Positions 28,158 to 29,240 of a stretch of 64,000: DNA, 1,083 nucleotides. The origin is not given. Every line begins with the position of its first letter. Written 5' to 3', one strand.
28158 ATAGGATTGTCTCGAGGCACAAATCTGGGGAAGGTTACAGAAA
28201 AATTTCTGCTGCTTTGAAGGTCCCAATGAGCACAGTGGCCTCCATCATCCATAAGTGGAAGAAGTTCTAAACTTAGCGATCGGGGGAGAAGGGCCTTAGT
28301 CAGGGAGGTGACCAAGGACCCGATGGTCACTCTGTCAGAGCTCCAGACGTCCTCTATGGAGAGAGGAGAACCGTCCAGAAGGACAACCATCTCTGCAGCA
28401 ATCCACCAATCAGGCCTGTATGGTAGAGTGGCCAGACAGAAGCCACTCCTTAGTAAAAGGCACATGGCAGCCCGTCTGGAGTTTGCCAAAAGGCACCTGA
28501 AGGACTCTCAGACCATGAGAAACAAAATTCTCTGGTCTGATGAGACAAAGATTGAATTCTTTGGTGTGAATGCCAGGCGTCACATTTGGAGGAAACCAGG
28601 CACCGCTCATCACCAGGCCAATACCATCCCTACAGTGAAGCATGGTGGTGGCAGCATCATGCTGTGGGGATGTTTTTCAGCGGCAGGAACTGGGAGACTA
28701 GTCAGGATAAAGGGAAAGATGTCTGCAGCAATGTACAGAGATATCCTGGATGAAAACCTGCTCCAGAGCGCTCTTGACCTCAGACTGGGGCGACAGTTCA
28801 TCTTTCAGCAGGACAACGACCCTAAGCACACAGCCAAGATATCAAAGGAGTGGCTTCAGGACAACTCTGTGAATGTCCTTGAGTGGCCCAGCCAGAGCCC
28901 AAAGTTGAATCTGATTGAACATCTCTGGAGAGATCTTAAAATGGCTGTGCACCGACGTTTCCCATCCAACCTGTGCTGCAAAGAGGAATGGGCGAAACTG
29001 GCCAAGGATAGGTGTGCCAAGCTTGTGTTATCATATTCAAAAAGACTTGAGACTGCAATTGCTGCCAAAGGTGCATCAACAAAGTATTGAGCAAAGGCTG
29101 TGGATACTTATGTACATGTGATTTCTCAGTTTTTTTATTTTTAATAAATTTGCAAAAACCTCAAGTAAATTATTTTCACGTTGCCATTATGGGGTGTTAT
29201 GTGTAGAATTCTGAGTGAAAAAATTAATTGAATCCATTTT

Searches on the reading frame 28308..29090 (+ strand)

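Call 14: search_protein_families(library=pfam, proteins=[window:28308-29090:+], max_evalue=0.01)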
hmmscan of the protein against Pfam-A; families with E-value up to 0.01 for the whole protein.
window:28308-29090:+ (260 aa): 2 families
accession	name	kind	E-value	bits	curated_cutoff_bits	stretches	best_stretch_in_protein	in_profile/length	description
PF01498.24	HTH_Tnp_Tc3_2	-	4.2e-19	69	31.5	1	2-65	9-72/72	Transposase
PF13358.12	DDE_3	-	1.4e-14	54.7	28.6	1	74-218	2-138/146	DDE superfamily endonuclease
